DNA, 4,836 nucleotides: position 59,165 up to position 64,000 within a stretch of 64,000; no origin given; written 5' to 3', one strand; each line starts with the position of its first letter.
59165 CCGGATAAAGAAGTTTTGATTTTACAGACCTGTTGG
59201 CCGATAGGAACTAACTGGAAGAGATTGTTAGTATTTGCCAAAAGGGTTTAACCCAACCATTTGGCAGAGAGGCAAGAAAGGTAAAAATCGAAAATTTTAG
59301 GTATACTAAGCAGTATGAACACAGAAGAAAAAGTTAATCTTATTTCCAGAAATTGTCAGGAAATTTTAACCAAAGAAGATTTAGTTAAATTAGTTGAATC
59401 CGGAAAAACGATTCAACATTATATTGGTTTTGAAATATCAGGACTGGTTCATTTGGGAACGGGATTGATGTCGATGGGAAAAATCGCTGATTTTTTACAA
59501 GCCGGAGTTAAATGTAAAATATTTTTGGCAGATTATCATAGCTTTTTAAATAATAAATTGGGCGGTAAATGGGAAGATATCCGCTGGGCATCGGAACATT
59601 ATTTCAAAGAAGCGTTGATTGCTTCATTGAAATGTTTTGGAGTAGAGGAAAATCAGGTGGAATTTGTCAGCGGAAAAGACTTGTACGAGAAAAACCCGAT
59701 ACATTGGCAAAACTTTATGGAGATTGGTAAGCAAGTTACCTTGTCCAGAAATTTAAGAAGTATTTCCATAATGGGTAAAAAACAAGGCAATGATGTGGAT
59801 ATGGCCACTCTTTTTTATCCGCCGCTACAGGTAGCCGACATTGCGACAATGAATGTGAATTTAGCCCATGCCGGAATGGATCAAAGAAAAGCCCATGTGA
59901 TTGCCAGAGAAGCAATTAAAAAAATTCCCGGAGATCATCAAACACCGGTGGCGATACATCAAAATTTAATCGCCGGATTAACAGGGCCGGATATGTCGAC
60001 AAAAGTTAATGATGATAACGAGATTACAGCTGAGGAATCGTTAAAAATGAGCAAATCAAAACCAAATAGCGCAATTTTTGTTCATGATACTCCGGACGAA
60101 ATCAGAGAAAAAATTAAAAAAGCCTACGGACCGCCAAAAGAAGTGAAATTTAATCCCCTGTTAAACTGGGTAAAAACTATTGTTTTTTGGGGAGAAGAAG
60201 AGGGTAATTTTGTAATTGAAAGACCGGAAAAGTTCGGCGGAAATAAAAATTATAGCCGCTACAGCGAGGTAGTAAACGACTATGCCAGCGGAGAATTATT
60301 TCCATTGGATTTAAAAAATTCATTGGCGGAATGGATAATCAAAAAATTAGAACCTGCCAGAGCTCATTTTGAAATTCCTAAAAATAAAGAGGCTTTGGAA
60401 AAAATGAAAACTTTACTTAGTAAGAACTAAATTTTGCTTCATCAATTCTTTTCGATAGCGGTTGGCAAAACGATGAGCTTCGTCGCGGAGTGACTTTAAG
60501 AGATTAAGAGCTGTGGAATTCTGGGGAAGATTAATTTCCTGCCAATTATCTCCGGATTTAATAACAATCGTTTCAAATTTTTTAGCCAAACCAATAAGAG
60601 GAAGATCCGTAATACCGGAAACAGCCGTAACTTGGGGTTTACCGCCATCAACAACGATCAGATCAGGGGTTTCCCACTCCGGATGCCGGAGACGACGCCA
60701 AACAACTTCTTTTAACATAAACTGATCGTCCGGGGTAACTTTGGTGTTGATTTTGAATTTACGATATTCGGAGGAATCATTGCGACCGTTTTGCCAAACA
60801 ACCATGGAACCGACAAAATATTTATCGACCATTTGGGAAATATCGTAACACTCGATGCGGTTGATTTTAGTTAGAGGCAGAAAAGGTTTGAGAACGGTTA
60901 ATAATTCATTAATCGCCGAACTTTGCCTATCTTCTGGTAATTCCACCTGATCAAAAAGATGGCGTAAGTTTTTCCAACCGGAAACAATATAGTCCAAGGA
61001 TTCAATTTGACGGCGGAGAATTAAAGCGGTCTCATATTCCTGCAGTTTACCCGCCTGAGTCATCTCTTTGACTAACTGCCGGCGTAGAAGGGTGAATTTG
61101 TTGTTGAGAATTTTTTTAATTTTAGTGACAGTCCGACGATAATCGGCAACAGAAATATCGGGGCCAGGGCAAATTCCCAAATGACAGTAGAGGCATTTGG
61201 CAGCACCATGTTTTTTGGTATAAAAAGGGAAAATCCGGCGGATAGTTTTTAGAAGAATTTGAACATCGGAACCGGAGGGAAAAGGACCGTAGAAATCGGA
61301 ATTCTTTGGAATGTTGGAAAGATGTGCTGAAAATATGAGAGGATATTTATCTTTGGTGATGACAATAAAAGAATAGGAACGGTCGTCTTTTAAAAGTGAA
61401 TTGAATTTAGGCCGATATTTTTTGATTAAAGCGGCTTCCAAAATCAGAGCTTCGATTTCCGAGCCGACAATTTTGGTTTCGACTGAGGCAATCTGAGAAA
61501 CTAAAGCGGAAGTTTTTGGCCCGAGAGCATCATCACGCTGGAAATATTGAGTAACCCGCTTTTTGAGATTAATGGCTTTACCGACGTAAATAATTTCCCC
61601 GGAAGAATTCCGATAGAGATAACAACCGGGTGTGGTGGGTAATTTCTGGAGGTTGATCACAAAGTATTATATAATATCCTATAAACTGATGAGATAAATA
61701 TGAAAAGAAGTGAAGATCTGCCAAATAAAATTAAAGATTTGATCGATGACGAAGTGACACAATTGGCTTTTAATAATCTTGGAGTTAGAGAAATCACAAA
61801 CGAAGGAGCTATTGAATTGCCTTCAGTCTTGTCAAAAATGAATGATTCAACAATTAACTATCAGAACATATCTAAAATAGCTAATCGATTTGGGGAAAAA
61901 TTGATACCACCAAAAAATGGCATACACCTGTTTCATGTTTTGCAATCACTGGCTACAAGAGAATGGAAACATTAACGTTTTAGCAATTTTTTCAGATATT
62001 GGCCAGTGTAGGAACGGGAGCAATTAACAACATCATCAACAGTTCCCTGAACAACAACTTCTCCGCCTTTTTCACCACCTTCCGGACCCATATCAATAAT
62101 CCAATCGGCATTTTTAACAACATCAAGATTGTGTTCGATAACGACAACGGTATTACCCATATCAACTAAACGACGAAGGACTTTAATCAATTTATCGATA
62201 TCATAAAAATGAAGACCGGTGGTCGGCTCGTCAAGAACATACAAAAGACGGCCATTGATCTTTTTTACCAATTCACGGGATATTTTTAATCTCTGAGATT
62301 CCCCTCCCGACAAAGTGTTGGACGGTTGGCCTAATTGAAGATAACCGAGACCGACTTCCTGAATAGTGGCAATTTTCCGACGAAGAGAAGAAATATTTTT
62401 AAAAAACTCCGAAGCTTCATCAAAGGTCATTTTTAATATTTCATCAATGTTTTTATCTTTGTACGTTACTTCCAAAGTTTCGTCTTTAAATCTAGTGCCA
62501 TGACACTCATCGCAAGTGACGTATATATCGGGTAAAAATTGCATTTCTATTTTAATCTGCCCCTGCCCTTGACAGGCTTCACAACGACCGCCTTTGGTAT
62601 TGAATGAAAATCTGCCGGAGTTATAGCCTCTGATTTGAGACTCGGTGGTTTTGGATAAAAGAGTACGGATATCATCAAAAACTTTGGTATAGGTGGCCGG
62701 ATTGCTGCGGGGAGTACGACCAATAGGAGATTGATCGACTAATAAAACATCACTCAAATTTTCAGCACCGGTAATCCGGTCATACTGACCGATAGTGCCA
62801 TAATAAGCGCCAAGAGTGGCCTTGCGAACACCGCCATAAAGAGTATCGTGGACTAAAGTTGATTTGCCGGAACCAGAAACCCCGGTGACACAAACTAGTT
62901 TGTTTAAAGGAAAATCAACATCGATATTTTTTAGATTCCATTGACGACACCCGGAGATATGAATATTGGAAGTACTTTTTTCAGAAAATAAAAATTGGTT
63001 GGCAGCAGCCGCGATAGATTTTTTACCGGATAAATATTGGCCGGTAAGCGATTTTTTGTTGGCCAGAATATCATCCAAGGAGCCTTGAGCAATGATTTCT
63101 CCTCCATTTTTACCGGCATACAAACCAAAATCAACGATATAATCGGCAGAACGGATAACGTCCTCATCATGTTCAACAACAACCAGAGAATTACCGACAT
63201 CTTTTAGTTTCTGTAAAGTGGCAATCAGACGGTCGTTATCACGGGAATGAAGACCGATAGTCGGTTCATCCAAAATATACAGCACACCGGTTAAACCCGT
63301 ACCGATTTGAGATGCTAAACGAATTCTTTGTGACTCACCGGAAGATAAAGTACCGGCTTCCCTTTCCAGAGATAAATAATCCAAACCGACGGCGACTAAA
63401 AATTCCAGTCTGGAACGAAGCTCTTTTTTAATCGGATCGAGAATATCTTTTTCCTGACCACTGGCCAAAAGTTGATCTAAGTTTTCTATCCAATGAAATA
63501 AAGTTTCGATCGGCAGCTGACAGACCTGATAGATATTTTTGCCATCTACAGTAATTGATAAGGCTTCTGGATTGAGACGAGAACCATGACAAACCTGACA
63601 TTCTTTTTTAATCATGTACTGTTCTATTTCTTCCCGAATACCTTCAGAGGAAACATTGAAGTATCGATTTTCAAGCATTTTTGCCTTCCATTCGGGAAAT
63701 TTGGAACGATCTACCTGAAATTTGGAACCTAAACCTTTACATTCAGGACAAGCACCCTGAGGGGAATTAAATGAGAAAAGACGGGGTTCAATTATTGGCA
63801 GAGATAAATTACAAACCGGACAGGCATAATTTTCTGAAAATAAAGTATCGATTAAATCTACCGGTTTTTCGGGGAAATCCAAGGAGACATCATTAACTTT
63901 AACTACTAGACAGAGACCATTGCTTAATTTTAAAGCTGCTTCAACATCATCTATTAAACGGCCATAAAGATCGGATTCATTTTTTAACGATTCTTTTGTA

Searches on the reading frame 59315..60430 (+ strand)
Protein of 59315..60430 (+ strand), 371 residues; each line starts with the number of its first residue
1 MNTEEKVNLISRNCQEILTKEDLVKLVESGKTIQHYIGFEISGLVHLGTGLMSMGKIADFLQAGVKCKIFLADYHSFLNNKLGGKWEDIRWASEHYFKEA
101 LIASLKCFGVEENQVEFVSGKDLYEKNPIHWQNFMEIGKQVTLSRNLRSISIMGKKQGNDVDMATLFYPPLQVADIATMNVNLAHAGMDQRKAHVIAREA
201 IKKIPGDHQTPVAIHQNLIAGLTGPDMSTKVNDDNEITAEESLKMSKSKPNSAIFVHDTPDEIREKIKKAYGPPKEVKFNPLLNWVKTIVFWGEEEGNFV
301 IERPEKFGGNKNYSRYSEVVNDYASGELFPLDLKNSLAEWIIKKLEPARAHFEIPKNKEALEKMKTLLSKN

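Call 26: search_protein_families(library=pfam, proteins=[window:59315-60430:+], max_evalue=5)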
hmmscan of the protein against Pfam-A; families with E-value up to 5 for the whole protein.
window:59315-60430:+ (371 aa): 2 families
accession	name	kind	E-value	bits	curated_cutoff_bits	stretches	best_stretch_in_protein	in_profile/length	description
PF00579.31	tRNA-synt_1b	-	1.1e-39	136.9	21.1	1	31-345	4-291/292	tRNA synthetases class I (W and Y)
PF20742.3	DUF5580_M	-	0.1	13.1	24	1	118-140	62-84/95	Family of unknown function (DUF5580) middle domain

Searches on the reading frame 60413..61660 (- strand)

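Call 26: search_protein_families(library=pfam, proteins=[window:60413-61660:-], max_evalue=5)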
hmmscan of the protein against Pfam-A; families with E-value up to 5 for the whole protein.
window:60413-61660:- (415 aa): 4 families
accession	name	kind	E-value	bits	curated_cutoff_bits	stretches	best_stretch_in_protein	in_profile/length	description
PF08459.17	UvrC_RNaseH_dom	-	3.3e-38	131.5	22.3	1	264-399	7-158/159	UvrC RNAse H endonuclease domain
PF01541.30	GIY-YIG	-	3.2e-10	40.6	22.6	1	12-87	3-78/78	GIY-YIG catalytic domain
PF02151.25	UVR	-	0.0014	18.7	21.5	1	194-223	5-34/36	UvrB/uvrC motif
PF09517.16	RE_Eco29kI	-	0.24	11.6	30.8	0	20-89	31-112/164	Eco29kI restriction endonuclease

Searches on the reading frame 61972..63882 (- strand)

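Call 26: search_protein_families(library=pfam, proteins=[window:61972-63882:-], max_evalue=5)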
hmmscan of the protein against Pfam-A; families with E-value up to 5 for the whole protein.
window:61972-63882:- (636 aa): 22 families
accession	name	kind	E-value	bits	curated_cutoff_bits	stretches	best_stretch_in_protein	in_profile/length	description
PF00005.33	ABC_tran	-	1.2e-14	55.5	25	3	490-555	79-137/137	ABC transporter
PF00684.25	DnaJ_CXXCXGXG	-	3.7e-06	27.5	32.7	1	430-463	14-50/65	DnaJ central domain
PF02463.25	SMC_N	-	5e-06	26.5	40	2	503-598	135-211/220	RecF/RecN/SMC N terminal domain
PF13476.12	AAA_23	-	0.00032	21.8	27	1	307-344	2-36/201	AAA domain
PF13555.12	AAA_29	-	0.00049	20.2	27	1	321-344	16-39/61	P-loop containing region of AAA domain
PF13175.12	AAA_15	-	0.003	17.7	32.1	1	473-582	254-366/374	AAA ATPase domain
PF13304.12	AAA_21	-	0.01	16.4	27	1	547-572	261-286/304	AAA domain, putative AbiEii toxin, Type IV TA system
PF17650.6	RACo_linker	-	0.019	15.2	26.2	1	203-264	18-77/86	RACo linker region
PF13191.12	AAA_16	-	0.041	14.8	32.6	1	329-348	26-44/167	AAA ATPase domain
PF14537.11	Cytochrom_c3_2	-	0.061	14.2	25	0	430-466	5-38/79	Cytochrome c3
PF06745.19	ATPase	-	0.084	12.7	26.6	1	324-354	16-46/231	KaiC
PF24042.1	DUF7351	-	0.097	12.9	31.2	1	432-485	2-52/177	Domain of unknown function (DUF7351)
PF13173.12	AAA_14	-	0.12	12.8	27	0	327-348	2-23/129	AAA domain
PF25199.1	nSTAND_NTPase5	-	0.12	12.7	34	0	328-344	42-58/145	Novel STAND NTPase 5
PF13238.12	AAA_18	-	0.14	13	29.4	1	330-343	1-14/128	AAA domain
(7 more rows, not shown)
